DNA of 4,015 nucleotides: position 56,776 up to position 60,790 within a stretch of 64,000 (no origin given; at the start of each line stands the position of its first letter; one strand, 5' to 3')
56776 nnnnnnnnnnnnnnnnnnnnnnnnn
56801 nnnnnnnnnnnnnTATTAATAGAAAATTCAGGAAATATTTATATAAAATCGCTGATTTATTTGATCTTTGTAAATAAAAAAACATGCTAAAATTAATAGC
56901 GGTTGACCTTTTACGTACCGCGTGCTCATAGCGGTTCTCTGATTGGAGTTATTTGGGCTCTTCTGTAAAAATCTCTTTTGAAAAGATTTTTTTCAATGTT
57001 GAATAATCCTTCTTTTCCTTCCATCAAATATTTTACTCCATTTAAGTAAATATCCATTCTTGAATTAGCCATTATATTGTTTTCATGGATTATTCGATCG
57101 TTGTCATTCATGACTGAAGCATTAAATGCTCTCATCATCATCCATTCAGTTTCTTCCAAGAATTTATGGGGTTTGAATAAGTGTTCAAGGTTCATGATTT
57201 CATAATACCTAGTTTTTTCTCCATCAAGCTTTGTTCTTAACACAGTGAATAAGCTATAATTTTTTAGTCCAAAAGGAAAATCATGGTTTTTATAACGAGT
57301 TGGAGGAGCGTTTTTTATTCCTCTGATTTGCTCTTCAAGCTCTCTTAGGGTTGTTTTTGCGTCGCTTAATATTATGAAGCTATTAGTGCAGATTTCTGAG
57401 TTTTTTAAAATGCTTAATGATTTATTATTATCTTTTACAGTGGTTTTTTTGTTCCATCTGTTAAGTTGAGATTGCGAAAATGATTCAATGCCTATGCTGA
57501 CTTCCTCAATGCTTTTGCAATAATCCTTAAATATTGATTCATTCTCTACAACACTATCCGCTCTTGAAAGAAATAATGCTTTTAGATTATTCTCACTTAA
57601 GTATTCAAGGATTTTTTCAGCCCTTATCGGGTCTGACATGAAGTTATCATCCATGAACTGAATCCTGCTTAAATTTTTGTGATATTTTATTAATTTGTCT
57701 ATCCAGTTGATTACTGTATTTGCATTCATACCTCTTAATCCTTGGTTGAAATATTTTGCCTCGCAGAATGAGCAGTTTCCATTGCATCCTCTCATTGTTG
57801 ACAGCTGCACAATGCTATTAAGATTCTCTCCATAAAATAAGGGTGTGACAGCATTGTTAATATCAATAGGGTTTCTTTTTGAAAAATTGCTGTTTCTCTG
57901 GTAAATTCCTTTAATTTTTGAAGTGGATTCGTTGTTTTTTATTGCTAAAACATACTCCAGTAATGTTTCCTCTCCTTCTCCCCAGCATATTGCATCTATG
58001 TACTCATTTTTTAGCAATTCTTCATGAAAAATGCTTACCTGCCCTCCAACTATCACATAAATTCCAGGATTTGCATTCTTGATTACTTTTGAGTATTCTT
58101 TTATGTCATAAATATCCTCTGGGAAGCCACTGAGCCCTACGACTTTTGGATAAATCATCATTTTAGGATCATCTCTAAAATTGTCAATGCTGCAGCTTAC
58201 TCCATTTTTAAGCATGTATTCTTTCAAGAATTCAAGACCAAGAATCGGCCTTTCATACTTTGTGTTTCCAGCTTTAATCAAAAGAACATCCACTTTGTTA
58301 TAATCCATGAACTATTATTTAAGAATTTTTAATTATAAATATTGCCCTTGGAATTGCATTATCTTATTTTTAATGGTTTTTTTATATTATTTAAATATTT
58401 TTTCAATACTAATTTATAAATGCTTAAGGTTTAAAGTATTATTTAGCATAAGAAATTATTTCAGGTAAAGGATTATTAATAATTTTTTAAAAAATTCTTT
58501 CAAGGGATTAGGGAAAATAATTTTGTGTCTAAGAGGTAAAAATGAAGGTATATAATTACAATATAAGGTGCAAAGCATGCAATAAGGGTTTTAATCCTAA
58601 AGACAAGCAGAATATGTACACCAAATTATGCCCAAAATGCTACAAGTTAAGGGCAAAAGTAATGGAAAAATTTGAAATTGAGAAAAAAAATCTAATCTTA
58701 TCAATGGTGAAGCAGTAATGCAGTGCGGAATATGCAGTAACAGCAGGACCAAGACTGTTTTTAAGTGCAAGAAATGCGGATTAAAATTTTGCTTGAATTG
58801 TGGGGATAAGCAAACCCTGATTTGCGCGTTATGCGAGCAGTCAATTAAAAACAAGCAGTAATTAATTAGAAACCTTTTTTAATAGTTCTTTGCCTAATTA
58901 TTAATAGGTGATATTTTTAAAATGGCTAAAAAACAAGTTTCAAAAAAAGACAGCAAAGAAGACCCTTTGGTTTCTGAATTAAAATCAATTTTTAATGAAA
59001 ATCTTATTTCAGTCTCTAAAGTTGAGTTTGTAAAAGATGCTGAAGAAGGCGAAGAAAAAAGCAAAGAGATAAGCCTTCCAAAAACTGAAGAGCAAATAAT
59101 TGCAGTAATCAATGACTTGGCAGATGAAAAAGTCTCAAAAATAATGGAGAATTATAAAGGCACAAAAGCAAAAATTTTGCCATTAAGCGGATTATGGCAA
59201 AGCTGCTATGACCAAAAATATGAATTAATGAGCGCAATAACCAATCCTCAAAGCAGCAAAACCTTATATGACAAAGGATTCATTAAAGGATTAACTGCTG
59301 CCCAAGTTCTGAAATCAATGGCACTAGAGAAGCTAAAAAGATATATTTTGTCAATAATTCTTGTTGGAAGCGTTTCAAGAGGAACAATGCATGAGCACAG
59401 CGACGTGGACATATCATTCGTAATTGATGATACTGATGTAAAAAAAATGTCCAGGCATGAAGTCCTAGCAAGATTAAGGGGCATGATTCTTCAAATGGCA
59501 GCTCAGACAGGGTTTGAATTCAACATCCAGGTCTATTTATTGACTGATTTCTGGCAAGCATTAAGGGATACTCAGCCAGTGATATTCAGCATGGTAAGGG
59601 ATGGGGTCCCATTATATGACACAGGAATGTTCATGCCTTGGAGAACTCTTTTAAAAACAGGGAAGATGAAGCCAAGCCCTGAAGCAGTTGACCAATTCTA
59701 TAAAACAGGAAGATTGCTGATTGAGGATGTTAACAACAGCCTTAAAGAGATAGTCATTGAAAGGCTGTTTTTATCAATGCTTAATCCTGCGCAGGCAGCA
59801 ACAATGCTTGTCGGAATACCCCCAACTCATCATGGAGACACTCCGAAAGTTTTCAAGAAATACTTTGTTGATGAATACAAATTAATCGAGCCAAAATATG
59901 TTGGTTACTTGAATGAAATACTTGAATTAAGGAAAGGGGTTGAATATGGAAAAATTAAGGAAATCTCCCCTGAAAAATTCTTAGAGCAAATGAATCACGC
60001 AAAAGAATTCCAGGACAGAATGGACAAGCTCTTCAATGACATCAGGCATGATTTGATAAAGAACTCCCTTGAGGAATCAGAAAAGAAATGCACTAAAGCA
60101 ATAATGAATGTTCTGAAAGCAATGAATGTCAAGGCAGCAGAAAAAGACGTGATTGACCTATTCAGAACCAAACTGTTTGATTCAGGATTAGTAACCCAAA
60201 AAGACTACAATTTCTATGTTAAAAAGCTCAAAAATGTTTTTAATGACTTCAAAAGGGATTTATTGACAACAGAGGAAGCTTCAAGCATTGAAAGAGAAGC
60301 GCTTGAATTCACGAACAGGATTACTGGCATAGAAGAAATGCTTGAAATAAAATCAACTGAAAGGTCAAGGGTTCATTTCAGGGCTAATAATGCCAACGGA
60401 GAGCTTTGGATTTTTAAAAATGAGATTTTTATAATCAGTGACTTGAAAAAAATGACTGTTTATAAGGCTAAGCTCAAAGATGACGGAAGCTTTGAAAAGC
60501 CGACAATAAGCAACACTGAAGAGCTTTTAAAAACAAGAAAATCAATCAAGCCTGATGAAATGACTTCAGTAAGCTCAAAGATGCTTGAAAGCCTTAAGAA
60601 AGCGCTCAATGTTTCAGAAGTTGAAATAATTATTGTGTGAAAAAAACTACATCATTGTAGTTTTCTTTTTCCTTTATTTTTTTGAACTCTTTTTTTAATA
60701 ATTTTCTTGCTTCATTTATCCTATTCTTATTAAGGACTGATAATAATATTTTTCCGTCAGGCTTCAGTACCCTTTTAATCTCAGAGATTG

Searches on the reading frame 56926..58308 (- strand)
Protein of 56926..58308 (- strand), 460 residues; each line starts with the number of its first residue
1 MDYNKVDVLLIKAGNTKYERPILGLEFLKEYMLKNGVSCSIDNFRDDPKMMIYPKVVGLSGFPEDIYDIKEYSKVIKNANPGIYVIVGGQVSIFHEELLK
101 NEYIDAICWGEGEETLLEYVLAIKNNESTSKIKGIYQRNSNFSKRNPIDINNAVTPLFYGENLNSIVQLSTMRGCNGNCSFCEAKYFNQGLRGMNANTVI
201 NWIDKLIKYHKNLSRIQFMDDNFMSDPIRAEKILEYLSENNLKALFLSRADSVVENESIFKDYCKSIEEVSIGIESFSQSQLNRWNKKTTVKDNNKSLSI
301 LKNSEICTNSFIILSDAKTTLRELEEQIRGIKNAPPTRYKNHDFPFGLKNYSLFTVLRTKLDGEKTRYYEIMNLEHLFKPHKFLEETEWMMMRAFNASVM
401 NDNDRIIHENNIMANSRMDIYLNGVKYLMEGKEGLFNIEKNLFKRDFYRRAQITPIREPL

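Call 29: search_protein_families(library=pfam, proteins=[window:56926-58308:-], max_evalue=0.01)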
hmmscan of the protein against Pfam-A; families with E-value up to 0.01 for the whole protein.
window:56926-58308:- (460 aa): 3 families
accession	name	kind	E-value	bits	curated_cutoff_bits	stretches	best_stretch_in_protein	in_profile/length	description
PF04055.27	Radical_SAM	-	9.4e-10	39.3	29.5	1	170-313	2-149/166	Radical SAM superfamily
PF02310.24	B12-binding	-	2.1e-08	34.5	32.1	1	54-118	52-119/121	B12 binding domain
PF19864.5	Radical_SAM_N2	-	0.0025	17.7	29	1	84-130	88-132/151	Radical SAM proteins, N-terminal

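Call 65: search_protein_families(library=padloc, proteins=[window:56926-58308:-], max_evalue=0.01)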
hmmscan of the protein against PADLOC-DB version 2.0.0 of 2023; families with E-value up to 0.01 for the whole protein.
window:56926-58308:- (460 aa): 1 family
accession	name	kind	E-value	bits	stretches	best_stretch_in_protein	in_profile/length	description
PDLC04689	PDC-M51A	-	5.7e-13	46.5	1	69-253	86-273/420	-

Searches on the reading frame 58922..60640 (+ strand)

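Call 86: search_protein_families(library=pfam, proteins=[window:58922-60640:+], max_evalue=0.00001)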
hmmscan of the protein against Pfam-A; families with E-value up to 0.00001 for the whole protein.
window:58922-60640:+ (572 aa): 1 family
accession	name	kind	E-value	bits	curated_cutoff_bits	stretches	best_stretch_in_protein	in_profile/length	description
PF01909.29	NTP_transf_2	-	6.9e-07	30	21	1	137-172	7-44/93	Nucleotidyltransferase domain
